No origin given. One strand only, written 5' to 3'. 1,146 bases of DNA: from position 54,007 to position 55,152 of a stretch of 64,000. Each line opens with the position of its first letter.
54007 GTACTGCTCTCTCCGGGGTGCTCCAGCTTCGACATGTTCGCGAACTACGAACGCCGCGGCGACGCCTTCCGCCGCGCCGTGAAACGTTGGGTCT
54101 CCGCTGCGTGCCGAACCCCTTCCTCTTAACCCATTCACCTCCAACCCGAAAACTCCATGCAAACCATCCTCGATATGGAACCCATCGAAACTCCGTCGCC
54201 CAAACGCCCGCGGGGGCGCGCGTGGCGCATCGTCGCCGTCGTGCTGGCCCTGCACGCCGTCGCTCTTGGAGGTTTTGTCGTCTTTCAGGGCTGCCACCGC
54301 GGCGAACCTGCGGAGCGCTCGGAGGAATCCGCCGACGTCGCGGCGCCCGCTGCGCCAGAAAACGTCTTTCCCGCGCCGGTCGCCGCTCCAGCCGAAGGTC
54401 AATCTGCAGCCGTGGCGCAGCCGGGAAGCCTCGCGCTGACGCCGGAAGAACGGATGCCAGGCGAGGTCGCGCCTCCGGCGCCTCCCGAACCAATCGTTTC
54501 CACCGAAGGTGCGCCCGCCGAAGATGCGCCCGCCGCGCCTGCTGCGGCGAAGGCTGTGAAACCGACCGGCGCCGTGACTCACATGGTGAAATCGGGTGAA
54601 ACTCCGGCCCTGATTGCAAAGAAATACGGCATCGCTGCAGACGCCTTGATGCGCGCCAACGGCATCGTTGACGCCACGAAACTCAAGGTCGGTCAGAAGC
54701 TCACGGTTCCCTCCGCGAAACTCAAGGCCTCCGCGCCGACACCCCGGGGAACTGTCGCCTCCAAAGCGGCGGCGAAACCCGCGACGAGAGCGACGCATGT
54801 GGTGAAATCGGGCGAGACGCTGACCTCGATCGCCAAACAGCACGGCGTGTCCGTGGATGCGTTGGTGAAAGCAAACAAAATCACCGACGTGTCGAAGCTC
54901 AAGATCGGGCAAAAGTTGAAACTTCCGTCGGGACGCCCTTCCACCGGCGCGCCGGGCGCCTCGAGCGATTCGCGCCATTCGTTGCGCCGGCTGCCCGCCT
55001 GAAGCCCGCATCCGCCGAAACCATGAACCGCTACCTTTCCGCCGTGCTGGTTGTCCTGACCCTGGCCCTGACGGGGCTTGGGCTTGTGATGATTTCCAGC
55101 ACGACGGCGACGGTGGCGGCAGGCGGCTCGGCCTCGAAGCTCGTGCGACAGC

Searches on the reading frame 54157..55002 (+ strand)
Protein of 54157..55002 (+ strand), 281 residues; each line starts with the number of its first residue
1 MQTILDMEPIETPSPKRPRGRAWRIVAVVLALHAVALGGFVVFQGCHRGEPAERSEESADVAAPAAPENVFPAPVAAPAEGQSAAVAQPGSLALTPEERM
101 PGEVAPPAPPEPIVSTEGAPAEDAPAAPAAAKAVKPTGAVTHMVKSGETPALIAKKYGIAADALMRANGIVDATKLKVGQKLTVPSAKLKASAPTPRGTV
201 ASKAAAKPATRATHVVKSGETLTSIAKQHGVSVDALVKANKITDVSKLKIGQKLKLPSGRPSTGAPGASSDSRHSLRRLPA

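Call 77: search_protein_families(library=pfam, proteins=[window:54157-55002:+], max_evalue=0.001)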
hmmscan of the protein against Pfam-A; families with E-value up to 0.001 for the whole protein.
window:54157-55002:+ (281 aa): 5 families
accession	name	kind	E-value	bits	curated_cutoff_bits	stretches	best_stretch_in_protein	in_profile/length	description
PF01476.26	LysM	-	7.3e-30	103.1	20.9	2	214-257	1-43/43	LysM domain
PF23472.1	LysM2_CERK1_LYK3_4_5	-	2e-07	31.2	27.4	0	141-185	7-54/56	LYK3/4/5 LysM2 domain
PF23473.1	LysM3_LYK4_5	-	3.6e-07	30.6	29.3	0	213-244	4-35/48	LYK4/5 LysM3 domain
PF23446.1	LysM1_NFP_LYK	-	1.7e-05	26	36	0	220-257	16-54/60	NFP/LYK LysM1 domain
PF23577.1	LysM_RLK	-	0.00082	19.8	27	0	217-236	6-25/44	LysM domain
